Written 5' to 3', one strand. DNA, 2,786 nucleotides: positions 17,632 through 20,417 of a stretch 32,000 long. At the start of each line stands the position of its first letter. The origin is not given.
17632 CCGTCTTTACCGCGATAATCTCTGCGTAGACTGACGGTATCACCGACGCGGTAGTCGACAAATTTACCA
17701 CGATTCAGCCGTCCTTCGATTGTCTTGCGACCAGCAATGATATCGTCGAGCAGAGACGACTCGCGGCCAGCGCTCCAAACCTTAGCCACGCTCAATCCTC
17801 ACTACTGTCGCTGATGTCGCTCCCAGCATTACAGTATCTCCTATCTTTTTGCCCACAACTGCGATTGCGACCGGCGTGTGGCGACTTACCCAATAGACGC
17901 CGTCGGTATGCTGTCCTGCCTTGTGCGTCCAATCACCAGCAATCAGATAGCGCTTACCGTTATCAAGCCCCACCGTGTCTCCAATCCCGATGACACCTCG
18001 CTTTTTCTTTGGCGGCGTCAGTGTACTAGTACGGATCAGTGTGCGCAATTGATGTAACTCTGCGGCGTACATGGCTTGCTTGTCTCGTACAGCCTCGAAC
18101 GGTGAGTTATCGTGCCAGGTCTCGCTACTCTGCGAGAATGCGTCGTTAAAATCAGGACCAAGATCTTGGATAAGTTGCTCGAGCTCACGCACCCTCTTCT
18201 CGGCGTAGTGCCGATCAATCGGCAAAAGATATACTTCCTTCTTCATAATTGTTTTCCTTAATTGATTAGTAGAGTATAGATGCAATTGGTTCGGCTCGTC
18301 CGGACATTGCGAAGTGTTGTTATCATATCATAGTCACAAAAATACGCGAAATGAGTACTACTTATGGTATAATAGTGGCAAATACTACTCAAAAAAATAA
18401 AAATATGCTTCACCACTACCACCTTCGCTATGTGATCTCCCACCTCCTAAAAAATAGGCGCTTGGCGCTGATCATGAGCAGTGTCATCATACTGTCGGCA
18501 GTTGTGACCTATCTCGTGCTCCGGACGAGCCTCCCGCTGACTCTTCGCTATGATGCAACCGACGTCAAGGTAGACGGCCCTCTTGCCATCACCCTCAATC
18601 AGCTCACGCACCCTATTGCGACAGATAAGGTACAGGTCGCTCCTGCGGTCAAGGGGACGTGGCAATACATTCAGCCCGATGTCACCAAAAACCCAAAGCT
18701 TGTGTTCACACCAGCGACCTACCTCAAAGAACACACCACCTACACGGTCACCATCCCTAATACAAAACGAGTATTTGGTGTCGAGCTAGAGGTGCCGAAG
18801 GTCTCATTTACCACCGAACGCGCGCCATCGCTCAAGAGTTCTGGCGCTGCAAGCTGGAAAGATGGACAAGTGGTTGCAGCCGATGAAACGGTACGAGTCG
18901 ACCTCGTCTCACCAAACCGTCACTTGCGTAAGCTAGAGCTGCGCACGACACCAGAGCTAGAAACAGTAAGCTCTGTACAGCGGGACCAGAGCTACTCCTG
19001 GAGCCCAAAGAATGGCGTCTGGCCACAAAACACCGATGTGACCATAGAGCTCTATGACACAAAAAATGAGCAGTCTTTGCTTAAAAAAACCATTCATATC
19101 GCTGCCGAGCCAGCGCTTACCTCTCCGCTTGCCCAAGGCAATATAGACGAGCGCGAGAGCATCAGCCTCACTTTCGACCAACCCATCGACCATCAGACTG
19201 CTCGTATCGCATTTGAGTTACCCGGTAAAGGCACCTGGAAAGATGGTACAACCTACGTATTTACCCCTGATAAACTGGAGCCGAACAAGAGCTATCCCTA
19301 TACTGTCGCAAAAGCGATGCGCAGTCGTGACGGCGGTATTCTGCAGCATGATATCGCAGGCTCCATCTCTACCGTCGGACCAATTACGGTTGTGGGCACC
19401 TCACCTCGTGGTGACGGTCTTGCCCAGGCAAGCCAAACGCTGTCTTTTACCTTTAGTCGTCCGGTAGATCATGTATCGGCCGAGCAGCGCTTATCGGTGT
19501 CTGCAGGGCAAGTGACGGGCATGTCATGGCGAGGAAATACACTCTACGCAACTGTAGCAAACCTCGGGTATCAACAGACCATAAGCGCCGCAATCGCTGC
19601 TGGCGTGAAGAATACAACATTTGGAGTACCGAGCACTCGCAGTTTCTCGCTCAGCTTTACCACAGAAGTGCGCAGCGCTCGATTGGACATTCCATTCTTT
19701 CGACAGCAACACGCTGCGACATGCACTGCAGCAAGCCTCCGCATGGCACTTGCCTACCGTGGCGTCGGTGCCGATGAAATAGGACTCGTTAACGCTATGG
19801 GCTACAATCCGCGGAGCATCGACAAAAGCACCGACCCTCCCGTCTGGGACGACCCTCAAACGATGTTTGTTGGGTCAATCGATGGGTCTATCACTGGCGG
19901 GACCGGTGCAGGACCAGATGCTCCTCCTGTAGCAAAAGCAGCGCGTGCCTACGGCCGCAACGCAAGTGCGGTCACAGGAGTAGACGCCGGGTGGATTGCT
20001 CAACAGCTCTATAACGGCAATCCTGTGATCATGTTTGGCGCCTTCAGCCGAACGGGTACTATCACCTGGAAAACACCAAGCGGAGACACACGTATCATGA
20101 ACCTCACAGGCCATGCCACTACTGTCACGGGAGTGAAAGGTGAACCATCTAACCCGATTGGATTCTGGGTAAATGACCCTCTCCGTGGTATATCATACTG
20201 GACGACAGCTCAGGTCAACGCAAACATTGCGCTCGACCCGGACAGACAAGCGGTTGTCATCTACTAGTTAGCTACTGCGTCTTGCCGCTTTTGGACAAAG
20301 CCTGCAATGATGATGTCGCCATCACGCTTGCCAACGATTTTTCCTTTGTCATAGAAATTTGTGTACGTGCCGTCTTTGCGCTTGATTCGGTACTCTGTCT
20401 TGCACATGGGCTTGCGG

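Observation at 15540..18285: Compact minus-strand cluster of transcription/translation-associated accessory genes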

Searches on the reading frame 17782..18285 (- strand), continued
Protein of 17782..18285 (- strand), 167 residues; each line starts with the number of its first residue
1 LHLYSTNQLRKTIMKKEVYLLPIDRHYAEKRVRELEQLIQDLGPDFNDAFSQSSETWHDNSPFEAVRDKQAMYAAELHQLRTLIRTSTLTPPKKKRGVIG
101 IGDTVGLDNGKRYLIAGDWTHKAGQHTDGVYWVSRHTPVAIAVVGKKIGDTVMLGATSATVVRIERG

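Call 23: find_encoding_contigs(protein=P0004, flank=7000, max_places=3)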
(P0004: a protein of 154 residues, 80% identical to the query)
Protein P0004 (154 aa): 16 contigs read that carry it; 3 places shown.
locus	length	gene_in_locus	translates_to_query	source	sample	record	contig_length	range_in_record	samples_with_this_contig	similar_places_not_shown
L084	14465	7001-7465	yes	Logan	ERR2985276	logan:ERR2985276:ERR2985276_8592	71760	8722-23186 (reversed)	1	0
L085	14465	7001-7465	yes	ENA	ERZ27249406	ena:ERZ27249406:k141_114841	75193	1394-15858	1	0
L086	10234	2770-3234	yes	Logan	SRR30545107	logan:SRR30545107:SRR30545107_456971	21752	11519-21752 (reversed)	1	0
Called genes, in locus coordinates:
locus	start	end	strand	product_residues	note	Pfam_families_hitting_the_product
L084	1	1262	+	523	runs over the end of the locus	PF13205:Big_5 (faint), PF17964:Big_10 (faint)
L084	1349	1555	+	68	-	-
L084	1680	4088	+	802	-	PF00089:Trypsin (weak), PF13365:Trypsin_2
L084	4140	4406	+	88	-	PF00312:Ribosomal_S15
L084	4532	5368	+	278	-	PF18895:T4SS_pilin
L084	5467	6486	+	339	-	-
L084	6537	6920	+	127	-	PF08447:PAS_3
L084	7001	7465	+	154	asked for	-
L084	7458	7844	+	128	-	PF04266:ASCH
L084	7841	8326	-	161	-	PF00293:NUDIX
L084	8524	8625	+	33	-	-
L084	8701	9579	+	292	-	-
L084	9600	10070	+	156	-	PF16571:FBP_C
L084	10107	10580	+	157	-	-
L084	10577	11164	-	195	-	PF00156:Pribosyltran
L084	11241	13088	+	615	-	-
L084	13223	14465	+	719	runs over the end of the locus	PF01138:RNase_PH, PF03725:RNase_PH_C, PF01138:RNase_PH, PF00013:KH_1, PF00575:S1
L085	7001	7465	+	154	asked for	-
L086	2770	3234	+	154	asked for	-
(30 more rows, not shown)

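Call 25: search_solved_structures(query=A1, max_evalue=1, show_alignments=2)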
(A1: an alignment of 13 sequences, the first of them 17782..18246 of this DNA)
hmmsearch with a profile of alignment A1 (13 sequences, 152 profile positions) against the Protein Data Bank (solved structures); distinct sequences matched with E-value up to 1: 7.
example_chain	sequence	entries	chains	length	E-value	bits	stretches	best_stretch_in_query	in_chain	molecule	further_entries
2f23_A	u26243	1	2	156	6.5e-05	25.9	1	38-143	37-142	Anti-cleavage anti-greA transcription factor gfh1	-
2eul_A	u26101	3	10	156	7e-05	25.8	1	38-143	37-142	anti-cleavage anti-GreA transcription factor Gfh1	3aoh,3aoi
2etn_A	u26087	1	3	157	7.7e-05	25.6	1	35-144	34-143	anti-cleavage anti-GreA transcription factor Gfh1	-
4wqt_X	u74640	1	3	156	0.00032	23.6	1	17-143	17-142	RNA cleavage stimulating factor (GreA/Gfh1 chimeric protein Gre-C1)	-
1grj_A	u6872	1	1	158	0.00035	23.5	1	45-143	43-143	GREA PROTEIN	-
2p4v_A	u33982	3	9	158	0.43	13.5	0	119-143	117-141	Transcription elongation factor greB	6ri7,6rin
9tlt_A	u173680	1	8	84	0.9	12.4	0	3-29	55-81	Sc-apCC-2-KLHL20-4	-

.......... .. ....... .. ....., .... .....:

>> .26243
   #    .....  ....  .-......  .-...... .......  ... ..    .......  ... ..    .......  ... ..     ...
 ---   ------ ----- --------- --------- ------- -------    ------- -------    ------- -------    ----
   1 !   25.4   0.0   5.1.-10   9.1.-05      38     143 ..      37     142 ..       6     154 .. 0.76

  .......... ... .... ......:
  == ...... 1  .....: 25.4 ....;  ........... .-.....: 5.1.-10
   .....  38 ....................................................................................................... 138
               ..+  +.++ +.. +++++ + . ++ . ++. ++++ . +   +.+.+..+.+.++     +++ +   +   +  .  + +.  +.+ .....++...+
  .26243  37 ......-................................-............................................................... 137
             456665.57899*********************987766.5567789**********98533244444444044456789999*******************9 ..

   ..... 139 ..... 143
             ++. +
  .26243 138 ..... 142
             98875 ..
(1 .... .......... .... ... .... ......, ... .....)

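Call 59: search_protein_families(library=padloc, proteins=[window:17782-18246:-], max_evalue=0.01)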
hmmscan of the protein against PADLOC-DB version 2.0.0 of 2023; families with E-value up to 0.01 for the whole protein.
window:17782-18246:- (154 aa): 0 families

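Call 69: predict_structure(alignment_id=A1)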
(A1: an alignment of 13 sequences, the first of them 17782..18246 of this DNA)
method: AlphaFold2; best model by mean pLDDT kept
length: 154 residues; sequences in the alignment: 13
mean_pLDDT: 90.0   pTM: 0.75
mean pLDDT of the five models: 90.0, 89.1, 88.7, 88.4, 87.6
residues with pLDDT >= 90: 107; 70-90: 38; 50-70: 8; < 50: 1
segments of 3 or more residues with pLDDT < 50: none
pLDDT, mean of each block of 10 residues (from residue 1): 81 96 93 80 71 91 95 90 91 95 94 93 93 94 92 85
secondary structure, 60 per line:
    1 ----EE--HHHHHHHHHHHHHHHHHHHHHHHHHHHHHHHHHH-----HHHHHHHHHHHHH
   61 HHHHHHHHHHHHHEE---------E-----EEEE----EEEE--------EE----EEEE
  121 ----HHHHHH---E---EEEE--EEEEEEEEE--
elements in order: H9-42 H48-73 E91-94 E99-102 E117-120 H125-130 E138-141 E144-152

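Call 72: fold_search(model_id=the predicted structure, library=pdb)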
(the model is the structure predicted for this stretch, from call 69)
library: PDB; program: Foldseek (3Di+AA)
matches with E <= 10: 440; with E <= 0.001: 10
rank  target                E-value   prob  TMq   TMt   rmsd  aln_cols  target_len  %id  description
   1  9a7t_B                1.1e-08  1.00  0.79  0.78   3.1       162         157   20  Integrative model of RPOB-GREA by crosslinking MS and deep learning (released 2024-09-18)
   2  3aoi_X                4.3e-08  1.00  0.75  0.75   3.7       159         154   20  RNA polymerase-Gfh1 complex (Crystal type 2) (released 2010-12-08)
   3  2p4v_A                9.7e-08  1.00  0.70  0.69   5.0       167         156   14  Crystal structure of the transcript cleavage factor, GreB at 2.6A resolution (released 2008-01-22)
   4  2eul_A                1.2e-07  1.00  0.46  0.46  12.2       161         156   20  Structure of the transcription factor Gfh1. (released 2005-11-15)
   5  2f23_A                1.3e-07  1.00  0.46  0.46  12.1       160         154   21  Crystal structure of GreA factor homolog 1 (Gfh1) protein of Thermus thermophilus (released 2006-05-30)
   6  1grj                  1.6e-07  1.00  0.70  0.71   3.9       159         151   17  GREA TRANSCRIPT CLEAVAGE FACTOR FROM ESCHERICHIA COLI (released 1995-07-10)
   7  2etn_B                8.9e-07  1.00  0.44  0.44  12.4       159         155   19  Crystal structure of Thermus aquaticus Gfh1 (released 2006-02-14)
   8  3aoh_X                1.4e-06  1.00  0.74  0.74   3.7       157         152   20  RNA polymerase-Gfh1 complex (Crystal type 1) (released 2010-12-08)
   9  4wqt_X                1.0e-05  1.00  0.78  0.78   3.0       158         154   19  Thermus thermophilus RNA polymerase complexed with an RNA cleavage stimulating factor (a GreA/Gfh1 chimeric protein) (released 2015-02-18)
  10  3bmb_A                7.8e-04  1.00  0.36  0.40   7.1       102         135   17  Crystal structure of a new RNA polymerase interacting protein (released 2008-10-28)
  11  2pn0_D                2.9e-03  0.99  0.34  0.42  11.0       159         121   16  Prokaryotic transcription elongation factor GreA/GreB from Nitrosomonas europaea (released 2007-05-22)
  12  2pn0_C                3.8e-03  0.98  0.34  0.42  10.7       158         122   17  Prokaryotic transcription elongation factor GreA/GreB from Nitrosomonas europaea (released 2007-05-22)
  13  9qmp                  2.2e-01  0.87  0.36  0.15  11.2       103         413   20  E.coli seryl-tRNA synthetase (released 2025-05-14)
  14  6r1m_B                2.6e-01  0.85  0.36  0.14  11.2       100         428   20  Crystal structure of E. coli seryl-tRNA synthetase complexed to seryl sulfamoyl adenosine (released 2020-01-22)
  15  6r1o                  2.8e-01  0.85  0.37  0.15  11.2       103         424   20  Crystal structure of E. coli seryl-tRNA synthetase complexed to a seryl sulfamoyl adenosine derivative (released 2020-01-22)
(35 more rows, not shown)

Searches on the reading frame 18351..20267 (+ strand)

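Call 3: search_protein_families(library=pfam, proteins=[window:18351-20267:+], max_evalue=0.1)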
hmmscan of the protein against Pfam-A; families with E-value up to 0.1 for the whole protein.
window:18351-20267:+ (638 aa): 2 families
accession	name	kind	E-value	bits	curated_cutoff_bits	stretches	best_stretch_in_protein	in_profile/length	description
PF13529.12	Peptidase_C39_2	-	7.3e-15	56.2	24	1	445-610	1-142/143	Peptidase_C39 like family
PF13205.12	Big_5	-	4.8e-14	53.4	23.6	3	344-438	4-105/105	Bacterial Ig-like domain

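Call 4: search_protein_families(library=ncbifam, proteins=[window:18351-20267:+], max_evalue=0.1)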
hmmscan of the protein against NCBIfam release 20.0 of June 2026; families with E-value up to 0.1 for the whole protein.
window:18351-20267:+ (638 aa): 1 family
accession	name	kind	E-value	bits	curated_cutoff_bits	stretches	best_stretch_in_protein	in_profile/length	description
TIGR03000.1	plancto_dom_1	domain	0.013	15.4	43.1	1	291-330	18-56/75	TIGR03000 domain-containing protein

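Call 59: search_protein_families(library=padloc, proteins=[window:18351-20267:+], max_evalue=0.01)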
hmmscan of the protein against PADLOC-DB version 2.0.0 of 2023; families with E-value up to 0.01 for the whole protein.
window:18351-20267:+ (638 aa): 0 families
